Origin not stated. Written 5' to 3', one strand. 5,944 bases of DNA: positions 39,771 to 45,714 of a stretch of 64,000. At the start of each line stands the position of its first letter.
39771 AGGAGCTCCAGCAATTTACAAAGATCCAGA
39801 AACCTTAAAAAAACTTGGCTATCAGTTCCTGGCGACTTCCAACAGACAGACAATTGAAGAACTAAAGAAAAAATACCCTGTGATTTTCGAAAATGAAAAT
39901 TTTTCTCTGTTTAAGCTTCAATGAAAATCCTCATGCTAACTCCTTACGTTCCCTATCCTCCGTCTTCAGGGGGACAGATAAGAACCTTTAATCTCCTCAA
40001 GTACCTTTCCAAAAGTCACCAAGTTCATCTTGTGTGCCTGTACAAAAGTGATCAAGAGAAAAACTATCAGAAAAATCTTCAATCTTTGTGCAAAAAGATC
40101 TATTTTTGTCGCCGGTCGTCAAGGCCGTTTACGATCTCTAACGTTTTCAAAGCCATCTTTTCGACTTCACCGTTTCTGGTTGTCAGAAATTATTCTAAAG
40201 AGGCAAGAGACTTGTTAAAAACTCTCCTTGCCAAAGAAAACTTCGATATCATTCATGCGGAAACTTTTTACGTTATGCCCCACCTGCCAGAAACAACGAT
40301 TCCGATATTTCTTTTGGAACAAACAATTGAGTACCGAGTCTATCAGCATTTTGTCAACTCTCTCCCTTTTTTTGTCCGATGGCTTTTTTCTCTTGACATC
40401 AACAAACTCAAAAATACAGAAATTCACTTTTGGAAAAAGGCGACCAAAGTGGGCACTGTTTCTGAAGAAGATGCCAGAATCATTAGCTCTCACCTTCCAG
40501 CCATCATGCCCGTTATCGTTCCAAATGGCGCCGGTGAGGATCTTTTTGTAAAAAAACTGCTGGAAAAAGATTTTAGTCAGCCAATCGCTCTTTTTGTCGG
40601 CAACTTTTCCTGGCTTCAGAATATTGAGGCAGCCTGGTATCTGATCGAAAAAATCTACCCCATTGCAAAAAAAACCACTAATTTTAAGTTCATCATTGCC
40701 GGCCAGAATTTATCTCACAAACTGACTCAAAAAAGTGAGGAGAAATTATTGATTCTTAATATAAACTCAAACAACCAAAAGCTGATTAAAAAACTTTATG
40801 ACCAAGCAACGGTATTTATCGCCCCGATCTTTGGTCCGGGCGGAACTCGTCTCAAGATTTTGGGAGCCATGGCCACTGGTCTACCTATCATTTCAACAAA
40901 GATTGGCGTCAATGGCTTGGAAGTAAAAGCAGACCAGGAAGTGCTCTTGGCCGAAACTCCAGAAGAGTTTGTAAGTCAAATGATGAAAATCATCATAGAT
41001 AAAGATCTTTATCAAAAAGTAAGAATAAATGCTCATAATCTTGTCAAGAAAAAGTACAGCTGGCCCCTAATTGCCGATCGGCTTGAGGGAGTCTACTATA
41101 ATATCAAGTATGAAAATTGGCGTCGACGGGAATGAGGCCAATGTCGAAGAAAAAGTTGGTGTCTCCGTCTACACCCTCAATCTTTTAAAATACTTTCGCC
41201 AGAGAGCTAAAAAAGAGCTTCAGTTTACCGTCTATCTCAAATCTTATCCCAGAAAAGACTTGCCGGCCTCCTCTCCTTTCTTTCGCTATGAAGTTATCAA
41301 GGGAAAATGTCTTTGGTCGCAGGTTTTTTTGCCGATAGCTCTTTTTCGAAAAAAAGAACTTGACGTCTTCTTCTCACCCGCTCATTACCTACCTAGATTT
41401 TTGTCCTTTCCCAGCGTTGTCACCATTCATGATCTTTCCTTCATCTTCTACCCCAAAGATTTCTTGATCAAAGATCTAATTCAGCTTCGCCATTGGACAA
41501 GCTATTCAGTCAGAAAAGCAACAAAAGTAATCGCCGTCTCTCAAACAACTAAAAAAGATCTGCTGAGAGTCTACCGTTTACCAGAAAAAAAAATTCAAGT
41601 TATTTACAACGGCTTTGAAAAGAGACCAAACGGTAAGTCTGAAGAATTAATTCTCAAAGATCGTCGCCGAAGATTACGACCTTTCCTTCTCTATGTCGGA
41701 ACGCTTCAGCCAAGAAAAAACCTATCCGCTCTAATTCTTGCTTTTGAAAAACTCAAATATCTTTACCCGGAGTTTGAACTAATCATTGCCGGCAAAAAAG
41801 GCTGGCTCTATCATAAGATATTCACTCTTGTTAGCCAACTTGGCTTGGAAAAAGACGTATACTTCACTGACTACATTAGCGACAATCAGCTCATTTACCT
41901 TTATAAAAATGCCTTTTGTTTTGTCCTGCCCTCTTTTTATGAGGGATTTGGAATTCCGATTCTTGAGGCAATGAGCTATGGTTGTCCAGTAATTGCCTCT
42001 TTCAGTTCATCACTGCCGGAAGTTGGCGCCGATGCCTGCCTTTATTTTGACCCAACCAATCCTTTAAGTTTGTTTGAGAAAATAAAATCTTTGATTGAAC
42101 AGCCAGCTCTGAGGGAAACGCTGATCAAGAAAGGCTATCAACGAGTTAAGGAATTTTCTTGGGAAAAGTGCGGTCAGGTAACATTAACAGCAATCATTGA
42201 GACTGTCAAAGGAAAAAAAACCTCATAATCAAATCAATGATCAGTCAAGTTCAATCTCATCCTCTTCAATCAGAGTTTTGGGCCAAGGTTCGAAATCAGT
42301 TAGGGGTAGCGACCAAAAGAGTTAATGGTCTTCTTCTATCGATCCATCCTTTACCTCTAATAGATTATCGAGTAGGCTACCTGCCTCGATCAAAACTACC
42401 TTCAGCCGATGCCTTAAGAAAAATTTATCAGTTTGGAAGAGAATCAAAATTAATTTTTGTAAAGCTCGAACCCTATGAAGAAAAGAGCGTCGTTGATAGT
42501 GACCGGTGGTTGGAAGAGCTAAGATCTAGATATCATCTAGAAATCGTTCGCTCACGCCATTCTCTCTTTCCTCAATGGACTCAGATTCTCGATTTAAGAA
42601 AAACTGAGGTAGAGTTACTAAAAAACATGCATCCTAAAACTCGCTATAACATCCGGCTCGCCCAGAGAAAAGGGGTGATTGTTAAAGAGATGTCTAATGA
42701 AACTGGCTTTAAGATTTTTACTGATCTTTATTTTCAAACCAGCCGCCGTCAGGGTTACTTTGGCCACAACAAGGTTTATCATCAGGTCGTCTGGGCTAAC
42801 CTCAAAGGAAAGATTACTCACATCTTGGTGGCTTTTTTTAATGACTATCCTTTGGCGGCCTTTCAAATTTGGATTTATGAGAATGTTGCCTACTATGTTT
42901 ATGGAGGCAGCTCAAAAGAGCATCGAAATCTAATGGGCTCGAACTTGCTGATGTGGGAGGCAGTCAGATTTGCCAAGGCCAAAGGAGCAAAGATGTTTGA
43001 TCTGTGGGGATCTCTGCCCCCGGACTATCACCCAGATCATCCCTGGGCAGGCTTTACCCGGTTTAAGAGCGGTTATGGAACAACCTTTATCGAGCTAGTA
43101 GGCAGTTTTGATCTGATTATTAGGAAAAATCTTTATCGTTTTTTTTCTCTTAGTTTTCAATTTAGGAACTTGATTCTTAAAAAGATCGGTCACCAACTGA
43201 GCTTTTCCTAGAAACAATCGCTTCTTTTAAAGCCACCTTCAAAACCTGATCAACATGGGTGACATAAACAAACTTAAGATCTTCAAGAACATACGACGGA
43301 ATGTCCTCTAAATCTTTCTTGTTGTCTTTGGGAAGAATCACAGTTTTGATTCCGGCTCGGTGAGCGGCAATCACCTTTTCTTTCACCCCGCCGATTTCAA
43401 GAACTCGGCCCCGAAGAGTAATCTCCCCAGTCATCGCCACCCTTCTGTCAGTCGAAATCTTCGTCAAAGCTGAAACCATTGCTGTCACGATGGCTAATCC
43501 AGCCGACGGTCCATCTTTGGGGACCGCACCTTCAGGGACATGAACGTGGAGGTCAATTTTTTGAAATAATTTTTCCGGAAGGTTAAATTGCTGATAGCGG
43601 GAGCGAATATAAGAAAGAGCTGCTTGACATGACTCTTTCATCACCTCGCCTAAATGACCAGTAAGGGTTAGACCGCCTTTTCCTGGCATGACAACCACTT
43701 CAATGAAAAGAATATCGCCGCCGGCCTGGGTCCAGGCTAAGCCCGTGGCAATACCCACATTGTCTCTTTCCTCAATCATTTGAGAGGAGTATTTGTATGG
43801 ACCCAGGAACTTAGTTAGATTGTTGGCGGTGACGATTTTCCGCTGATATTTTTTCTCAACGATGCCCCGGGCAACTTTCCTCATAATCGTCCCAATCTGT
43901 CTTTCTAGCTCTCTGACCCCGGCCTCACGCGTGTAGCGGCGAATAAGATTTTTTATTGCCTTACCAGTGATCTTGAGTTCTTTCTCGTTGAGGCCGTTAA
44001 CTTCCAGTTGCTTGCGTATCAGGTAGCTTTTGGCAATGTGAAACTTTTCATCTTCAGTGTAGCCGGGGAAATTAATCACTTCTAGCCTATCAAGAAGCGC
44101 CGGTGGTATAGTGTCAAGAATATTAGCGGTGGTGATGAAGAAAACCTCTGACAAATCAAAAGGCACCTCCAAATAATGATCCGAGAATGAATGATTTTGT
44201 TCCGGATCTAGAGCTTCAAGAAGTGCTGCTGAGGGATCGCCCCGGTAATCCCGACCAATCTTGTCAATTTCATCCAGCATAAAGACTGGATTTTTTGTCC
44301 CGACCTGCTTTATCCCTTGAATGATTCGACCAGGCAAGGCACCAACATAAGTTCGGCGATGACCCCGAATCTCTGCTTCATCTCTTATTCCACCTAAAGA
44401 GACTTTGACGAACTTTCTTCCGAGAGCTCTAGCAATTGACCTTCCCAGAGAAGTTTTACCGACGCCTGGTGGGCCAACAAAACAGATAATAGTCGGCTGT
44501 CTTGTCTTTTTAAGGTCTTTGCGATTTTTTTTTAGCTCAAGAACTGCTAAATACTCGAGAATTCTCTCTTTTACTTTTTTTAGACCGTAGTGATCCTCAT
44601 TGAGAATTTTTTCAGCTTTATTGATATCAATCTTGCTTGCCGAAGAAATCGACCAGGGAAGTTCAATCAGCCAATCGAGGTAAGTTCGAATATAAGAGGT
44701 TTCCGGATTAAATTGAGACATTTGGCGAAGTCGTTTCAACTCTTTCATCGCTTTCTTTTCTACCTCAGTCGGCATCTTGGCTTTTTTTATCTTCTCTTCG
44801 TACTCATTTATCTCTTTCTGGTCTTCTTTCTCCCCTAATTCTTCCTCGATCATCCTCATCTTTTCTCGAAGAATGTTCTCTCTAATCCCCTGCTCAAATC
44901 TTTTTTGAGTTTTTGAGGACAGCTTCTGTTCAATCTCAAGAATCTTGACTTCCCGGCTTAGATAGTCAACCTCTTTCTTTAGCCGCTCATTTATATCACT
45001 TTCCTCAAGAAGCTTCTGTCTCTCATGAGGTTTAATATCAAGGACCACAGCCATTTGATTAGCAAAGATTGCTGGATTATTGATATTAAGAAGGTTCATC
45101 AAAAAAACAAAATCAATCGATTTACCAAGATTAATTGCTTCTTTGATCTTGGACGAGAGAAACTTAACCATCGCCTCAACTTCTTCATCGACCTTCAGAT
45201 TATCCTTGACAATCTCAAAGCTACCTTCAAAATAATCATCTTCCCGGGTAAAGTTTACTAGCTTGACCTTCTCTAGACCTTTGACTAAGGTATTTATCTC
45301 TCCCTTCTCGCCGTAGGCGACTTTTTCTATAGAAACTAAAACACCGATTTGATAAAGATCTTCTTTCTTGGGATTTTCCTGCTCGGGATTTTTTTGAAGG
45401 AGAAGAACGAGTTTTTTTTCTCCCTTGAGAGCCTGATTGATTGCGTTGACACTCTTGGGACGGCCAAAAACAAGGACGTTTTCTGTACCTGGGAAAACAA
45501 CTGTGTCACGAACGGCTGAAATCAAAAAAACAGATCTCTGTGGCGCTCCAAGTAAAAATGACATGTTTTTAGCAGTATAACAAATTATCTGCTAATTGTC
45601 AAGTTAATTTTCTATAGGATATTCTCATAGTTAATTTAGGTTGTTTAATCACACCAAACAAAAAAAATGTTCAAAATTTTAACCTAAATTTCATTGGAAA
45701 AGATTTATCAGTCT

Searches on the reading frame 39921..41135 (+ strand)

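Call 84: search_protein_families(library=ncbifam, proteins=[window:39921-41135:+], max_evalue=0.00001)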
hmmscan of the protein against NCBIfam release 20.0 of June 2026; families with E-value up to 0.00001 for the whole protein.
window:39921-41135:+ (404 aa): 5 families
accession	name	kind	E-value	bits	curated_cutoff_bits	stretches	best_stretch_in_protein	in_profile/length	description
TIGR03087.1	stp1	hypoth_equivalog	8e-43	147.1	316.65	1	3-389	1-391/397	TIGR03087 family PEP-CTERM/XrtA system glycosyltransferase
TIGR03088.1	stp2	hypoth_equivalog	1.5e-09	37.3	409.05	1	212-393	183-371/374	TIGR03088 family PEP-CTERM/XrtA system glycosyltransferase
NF038295.1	EPS_HpsP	equivalog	1.7e-07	30.6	550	1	181-395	162-387/388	hormogonium polysaccharide biosynthesis glycosyltransferase HpsP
TIGR02149.1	glgA_Coryne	subfamily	7.3e-07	28.6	302.4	1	216-395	200-390/391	glycogen synthase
NF038229.1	Glyco4_Geo_Pelo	equivalog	7.1e-06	25.3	400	1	239-395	177-336/338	GPMC system family 4 glycosyltransferase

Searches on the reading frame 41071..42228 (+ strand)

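Call 84: search_protein_families(library=ncbifam, proteins=[window:41071-42228:+], max_evalue=0.00001)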
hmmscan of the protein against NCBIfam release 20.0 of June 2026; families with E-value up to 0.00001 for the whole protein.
window:41071-42228:+ (385 aa): 26 families (the best 25 are shown)
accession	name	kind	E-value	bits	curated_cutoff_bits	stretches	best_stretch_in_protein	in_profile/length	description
TIGR02149.1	glgA_Coryne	subfamily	3e-29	102.3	302.4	1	112-372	106-384/391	glycogen synthase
TIGR04047.1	MSMEG_0565_glyc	hypoth_equivalog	2.7e-28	99.1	259.85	1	138-372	127-368/373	MSMEG_0565 family glycosyltransferase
TIGR04157.1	glyco_rSAM_CFB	subfamily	4.8e-25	88.4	400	1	146-321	166-341/406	TIGR04157 family glycosyltransferase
NF041010.1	glycosy_Agl16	equivalog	1.9e-20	73.1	575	1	120-370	103-343/352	glycosylation protein Agl16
NF050063.1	ProtGlycPglJ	equivalog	5.5e-20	71.9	500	1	147-369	142-357/363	N-acetylgalactosamine-N,N'-diacetylbacillosaminyl-diphospho-undecaprenol 4-alpha-N-acetylgalactosaminyltransferase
TIGR03449.1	mycothiol_MshA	equivalog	3.9e-19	68.8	462.5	1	147-371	162-396/406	D-inositol-3-phosphate glycosyltransferase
NF038295.1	EPS_HpsP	equivalog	3.4e-17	62.5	550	1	179-374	182-383/388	hormogonium polysaccharide biosynthesis glycosyltransferase HpsP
TIGR03088.1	stp2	hypoth_equivalog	1.3e-16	60.6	409.05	1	152-366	139-361/374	TIGR03088 family PEP-CTERM/XrtA system glycosyltransferase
NF041876.1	EPS_EpsE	equivalog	1.6e-16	60.6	400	1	206-361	217-378/389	exopolysaccharide biosynthesis GT4 family glycosyltransferase EpsE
TIGR03999.1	thiol_BshA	equivalog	2.7e-16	59.4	273.7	1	138-359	133-353/375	N-acetyl-alpha-D-glucosaminyl L-malate synthase BshA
NF038229.1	Glyco4_Geo_Pelo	equivalog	7.4e-15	54.8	400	1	143-367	103-325/338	GPMC system family 4 glycosyltransferase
NF047881.1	glyco_SdgB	exception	1.6e-14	53.5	800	1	161-365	283-483/496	serine-aspartate repeat adhesin O-glycosyltransferase SdgB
NF038298.1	EPS_HpsO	equivalog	1.7e-12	46.8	575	1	207-360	205-368/388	hormogonium polysaccharide biosynthesis glycosyltransferase HpsO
NF007396.0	PRK09922.1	equivalog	2.3e-12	46.5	385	1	146-311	132-290/361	lipopolysaccharide 1,6-galactosyltransferase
NF046085.1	XrtY_assoc_Gly1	equivalog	8.2e-12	44.7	400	1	140-355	151-360/387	XrtY-associated glycosyltransferase XYAG1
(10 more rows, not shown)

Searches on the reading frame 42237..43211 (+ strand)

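Call 84: search_protein_families(library=ncbifam, proteins=[window:42237-43211:+], max_evalue=0.00001)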
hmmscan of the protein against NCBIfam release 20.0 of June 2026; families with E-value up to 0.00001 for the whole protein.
window:42237-43211:+ (324 aa): 1 family
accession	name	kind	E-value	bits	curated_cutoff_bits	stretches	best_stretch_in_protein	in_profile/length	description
TIGR03019.1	pepcterm_femAB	equivalog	1.6e-09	37.3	260.35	1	117-256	122-258/330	FemAB family XrtA/PEP-CTERM system-associated protein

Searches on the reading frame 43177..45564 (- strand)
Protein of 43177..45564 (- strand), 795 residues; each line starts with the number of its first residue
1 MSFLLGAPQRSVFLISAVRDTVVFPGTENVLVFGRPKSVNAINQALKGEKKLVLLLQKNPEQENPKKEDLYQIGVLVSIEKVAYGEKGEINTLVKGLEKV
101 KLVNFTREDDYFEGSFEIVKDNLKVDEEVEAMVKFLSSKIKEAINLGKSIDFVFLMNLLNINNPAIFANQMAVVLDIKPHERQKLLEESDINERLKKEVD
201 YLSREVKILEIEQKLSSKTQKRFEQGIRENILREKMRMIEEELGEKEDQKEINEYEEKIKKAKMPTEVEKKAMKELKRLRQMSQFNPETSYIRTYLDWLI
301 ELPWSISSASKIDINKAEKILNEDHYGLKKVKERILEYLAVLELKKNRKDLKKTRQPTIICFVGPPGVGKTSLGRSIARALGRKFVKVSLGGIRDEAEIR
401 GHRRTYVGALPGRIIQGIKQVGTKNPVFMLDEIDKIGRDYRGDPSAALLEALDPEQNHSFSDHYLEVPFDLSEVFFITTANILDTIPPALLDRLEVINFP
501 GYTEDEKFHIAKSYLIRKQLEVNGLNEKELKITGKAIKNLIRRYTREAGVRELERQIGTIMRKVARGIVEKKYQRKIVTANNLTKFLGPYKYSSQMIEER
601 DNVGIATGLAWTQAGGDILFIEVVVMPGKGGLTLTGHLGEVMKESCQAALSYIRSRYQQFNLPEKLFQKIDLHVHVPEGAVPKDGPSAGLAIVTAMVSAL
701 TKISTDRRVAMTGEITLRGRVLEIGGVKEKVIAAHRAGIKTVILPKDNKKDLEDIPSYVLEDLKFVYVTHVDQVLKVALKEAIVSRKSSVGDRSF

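Call 43: search_protein_families(library=ncbifam, proteins=[window:43177-45564:-], max_evalue=1e-10)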
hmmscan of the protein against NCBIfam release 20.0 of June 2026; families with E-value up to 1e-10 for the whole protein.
window:43177-45564:- (795 aa): 6 families
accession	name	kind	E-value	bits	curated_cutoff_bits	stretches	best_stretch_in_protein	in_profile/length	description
TIGR00763.1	lon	equivalog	1.8e-278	926.3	608.05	1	17-779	4-795/795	endopeptidase La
NF008053.0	PRK10787.1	equivalog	1.8e-239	796.9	891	1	16-784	14-776/784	endopeptidase La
TIGR00764.1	lon_rel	equivalog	7.1e-30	104.2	516.6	1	590-782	406-596/608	ATP-dependent protease LonB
TIGR02902.1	spore_lonB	equivalog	1.8e-28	99.5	723.3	1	482-779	243-531/531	ATP-dependent protease LonB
TIGR02903.1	spore_lon_C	equivalog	7.7e-28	97.4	678.8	1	587-778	432-614/615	Lon family ATP-dependent protease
TIGR02653.1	Lon_rel_chp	hypoth_equivalog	1.8e-14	53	628.25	1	618-775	511-669/675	protease Lon-related BREX system protein BrxL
